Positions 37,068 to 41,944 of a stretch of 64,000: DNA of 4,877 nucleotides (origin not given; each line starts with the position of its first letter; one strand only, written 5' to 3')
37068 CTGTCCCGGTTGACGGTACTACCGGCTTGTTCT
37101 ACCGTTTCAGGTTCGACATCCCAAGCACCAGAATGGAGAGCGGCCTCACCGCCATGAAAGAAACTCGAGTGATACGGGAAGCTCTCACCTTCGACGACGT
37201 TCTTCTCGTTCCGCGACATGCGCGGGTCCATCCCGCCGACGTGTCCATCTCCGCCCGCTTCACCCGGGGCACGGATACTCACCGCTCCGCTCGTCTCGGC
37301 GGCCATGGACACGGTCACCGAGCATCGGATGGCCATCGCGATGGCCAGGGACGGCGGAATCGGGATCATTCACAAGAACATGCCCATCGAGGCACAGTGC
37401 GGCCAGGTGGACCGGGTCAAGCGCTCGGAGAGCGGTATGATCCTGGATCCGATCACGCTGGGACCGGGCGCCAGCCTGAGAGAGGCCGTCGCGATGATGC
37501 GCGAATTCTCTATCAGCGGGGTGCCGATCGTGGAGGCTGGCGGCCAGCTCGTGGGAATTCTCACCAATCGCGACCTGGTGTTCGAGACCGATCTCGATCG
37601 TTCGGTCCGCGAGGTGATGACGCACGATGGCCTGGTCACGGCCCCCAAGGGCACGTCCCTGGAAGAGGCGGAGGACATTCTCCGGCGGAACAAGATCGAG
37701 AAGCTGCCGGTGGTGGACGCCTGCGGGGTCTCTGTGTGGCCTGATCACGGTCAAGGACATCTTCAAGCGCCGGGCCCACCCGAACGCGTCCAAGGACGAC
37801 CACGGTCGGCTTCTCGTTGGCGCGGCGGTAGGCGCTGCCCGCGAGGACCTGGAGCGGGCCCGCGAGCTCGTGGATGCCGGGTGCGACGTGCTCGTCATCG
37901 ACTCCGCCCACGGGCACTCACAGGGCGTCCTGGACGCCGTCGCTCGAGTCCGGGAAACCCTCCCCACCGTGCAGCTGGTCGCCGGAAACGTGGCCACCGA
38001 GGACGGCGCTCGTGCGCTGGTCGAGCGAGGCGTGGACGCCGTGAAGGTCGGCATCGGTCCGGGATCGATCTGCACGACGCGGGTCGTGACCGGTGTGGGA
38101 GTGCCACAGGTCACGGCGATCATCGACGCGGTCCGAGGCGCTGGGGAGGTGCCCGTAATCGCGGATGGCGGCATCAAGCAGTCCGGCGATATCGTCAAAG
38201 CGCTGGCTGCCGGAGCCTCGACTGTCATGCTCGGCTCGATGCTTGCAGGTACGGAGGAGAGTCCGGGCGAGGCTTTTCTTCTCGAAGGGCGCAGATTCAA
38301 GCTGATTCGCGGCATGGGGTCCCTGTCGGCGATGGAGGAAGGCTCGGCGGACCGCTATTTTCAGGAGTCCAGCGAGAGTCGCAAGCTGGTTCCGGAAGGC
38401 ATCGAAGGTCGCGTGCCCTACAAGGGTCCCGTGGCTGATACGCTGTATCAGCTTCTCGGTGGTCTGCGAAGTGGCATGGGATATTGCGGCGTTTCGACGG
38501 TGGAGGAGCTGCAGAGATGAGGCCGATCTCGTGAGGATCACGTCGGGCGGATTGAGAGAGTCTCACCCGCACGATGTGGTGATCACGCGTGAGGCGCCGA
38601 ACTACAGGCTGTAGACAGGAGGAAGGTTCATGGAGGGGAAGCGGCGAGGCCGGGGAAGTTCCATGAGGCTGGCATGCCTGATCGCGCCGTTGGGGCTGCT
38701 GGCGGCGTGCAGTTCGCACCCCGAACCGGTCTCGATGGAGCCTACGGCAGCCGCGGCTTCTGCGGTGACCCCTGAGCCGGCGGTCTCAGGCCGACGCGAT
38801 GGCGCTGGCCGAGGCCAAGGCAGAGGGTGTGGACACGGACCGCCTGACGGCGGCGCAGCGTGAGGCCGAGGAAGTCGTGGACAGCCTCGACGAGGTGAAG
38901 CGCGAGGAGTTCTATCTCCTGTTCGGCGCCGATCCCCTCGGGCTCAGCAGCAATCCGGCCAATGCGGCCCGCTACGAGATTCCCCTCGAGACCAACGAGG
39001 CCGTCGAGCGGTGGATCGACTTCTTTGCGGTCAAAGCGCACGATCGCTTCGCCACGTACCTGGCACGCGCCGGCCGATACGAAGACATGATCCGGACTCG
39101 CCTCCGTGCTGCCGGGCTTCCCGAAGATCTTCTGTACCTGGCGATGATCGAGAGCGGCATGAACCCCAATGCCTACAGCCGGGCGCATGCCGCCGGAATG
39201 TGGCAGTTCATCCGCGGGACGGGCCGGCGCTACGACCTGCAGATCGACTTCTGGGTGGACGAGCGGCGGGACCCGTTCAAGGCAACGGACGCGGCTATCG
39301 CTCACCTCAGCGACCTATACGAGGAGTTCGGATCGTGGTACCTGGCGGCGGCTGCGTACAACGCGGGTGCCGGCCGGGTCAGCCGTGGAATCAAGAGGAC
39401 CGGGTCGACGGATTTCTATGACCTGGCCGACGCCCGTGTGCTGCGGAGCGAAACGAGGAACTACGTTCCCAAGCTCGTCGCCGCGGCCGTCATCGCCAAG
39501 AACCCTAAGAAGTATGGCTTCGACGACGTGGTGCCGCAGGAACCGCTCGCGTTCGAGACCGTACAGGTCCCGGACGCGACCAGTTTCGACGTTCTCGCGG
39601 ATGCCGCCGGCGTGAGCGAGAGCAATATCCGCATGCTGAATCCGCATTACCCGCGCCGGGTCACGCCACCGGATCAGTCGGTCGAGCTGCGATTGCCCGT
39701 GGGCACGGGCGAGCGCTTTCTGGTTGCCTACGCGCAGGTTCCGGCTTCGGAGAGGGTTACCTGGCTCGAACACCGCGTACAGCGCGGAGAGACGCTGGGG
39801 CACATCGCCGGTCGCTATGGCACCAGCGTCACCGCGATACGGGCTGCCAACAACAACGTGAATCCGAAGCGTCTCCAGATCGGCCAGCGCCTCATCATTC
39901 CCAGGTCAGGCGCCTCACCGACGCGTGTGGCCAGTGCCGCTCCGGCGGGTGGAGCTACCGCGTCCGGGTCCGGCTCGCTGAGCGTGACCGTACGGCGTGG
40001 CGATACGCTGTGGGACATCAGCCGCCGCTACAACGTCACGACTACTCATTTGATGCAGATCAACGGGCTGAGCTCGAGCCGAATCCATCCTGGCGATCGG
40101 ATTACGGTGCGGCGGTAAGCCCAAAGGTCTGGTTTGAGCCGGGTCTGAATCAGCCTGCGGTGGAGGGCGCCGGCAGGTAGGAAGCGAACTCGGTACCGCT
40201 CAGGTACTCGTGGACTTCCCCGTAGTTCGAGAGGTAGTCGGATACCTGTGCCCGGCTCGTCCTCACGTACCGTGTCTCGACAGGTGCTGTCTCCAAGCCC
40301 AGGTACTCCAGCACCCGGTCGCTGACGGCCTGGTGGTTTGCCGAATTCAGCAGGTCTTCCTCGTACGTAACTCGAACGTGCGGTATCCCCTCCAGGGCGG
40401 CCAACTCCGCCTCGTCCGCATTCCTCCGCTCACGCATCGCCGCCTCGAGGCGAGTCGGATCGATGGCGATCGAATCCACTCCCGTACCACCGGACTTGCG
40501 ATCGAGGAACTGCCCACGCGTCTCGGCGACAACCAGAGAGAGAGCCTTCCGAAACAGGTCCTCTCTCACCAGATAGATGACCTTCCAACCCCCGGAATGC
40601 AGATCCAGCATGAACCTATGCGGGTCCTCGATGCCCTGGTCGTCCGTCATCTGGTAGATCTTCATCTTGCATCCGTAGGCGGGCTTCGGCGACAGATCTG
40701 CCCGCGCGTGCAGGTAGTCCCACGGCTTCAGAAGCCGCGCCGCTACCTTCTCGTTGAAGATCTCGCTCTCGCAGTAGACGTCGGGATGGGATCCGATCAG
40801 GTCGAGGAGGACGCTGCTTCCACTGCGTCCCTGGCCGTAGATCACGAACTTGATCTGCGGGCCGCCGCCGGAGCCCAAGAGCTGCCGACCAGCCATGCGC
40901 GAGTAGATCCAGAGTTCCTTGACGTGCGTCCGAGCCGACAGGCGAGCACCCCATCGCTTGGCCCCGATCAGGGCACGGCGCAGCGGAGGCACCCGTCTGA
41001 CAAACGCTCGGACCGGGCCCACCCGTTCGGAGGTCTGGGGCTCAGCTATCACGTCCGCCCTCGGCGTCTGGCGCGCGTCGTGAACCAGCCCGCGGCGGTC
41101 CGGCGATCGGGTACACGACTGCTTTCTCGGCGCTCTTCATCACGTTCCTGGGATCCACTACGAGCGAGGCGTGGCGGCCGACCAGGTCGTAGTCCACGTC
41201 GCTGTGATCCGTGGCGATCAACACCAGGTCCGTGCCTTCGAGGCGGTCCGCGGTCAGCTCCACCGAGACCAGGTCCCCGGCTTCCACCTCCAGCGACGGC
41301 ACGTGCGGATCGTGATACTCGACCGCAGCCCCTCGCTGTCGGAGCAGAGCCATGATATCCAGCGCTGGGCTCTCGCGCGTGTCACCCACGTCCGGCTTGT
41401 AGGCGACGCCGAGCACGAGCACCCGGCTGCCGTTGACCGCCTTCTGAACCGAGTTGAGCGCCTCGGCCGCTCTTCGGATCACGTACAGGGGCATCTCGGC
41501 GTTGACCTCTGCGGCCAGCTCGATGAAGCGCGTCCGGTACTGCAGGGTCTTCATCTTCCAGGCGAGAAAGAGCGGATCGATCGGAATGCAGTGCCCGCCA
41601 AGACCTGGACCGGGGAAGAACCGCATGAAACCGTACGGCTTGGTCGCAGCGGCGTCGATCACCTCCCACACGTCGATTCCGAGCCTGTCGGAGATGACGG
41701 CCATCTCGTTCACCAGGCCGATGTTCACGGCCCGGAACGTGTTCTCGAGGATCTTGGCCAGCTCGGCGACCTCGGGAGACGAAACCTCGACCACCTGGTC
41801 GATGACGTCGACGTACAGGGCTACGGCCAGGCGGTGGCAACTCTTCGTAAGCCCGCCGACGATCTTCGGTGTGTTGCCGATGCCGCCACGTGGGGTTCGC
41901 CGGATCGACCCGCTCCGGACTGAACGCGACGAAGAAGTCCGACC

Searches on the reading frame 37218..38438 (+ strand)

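Call 5: search_protein_families(library=pfam, proteins=[window:37218-38438:+], max_evalue=0.01)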
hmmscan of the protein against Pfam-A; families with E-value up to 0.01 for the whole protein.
window:37218-38438:+ (406 aa): 2 families
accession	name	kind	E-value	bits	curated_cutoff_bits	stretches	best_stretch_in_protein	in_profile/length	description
PF00478.31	IMPDH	-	7.5e-22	78.2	25.6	1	21-254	33-83/345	IMP dehydrogenase / GMP reductase domain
PF00571.33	CBS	-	9.4e-19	67.9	24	2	74-121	5-52/57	CBS domain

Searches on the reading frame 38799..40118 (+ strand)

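Call 12: search_protein_families(library=pfam, proteins=[window:38799-40118:+], max_evalue=0.001)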
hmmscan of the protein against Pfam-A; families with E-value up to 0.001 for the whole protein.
window:38799-40118:+ (439 aa): 5 families
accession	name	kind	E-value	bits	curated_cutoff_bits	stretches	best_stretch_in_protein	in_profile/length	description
PF01476.26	LysM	-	1.7e-31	108.3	20.9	2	397-437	2-42/43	LysM domain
PF01464.25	SLT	-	1.1e-27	96.3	21.3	1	107-207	13-114/117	Transglycosylase SLT domain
PF23473.1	LysM3_LYK4_5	-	3.1e-06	27.6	29.3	0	394-431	3-40/48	LYK4/5 LysM3 domain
PF22310.2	NMB0315_dom_I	-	3.7e-05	24.4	27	0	322-352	3-33/83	NMB0315-like, domain I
PF23446.1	LysM1_NFP_LYK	-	9.4e-05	23.6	36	0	331-368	16-54/60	NFP/LYK LysM1 domain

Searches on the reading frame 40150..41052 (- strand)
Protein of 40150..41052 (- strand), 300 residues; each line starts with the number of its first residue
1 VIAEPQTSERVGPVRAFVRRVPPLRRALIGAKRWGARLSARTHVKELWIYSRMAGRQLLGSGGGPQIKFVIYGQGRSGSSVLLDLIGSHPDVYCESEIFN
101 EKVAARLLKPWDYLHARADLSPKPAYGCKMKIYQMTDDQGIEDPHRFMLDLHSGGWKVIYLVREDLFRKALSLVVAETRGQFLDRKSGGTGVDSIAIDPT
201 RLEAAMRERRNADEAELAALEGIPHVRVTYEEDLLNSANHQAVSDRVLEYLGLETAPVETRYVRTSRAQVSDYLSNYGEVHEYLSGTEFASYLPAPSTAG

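Call 12: search_protein_families(library=pfam, proteins=[window:40150-41052:-], max_evalue=0.001)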
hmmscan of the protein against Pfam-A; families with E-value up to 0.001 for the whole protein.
window:40150-41052:- (300 aa): 1 family
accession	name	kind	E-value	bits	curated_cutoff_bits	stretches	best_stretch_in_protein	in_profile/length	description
PF13469.12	Sulfotransfer_3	-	0.00011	23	27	0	70-108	3-43/216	Sulfotransferase family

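Call 75: search_protein_families(library=pfam, proteins=[window:40150-41052:-], max_evalue=10)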
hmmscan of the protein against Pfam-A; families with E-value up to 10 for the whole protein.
window:40150-41052:- (300 aa): 2 families
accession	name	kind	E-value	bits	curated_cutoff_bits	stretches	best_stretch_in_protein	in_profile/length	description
PF13469.12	Sulfotransfer_3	-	0.00011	23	27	1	70-108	3-43/216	Sulfotransferase family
PF11387.14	DUF2795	-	0.1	12.9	25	1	208-231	27-48/54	Protein of unknown function (DUF2795)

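Call 76: search_protein_families(library=ncbifam, proteins=[window:40150-41052:-], max_evalue=0.00001)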
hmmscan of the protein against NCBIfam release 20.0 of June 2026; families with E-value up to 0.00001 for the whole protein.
window:40150-41052:- (300 aa): 0 families

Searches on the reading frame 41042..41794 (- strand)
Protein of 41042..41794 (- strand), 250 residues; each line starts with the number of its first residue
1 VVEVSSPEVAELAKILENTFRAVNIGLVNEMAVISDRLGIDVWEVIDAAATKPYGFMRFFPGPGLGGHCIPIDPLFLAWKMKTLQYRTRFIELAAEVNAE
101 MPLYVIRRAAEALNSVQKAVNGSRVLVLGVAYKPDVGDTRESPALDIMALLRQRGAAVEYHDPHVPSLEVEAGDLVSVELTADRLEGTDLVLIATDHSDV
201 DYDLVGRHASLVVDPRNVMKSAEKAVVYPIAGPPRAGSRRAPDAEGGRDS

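Call 12: search_protein_families(library=pfam, proteins=[window:41042-41794:-], max_evalue=0.001)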
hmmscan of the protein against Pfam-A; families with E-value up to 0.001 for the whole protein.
window:41042-41794:- (250 aa): 2 families
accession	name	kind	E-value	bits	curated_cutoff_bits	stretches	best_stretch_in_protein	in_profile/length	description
PF00984.24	UDPG_MGDP_dh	-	2.1e-31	108.3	25.4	1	9-99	2-93/94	UDP-glucose/GDP-mannose dehydrogenase family, central domain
PF03720.21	UDPG_MGDP_dh_C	-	4.3e-24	85.3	30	1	126-220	1-102/103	UDP-glucose/GDP-mannose dehydrogenase family, UDP binding domain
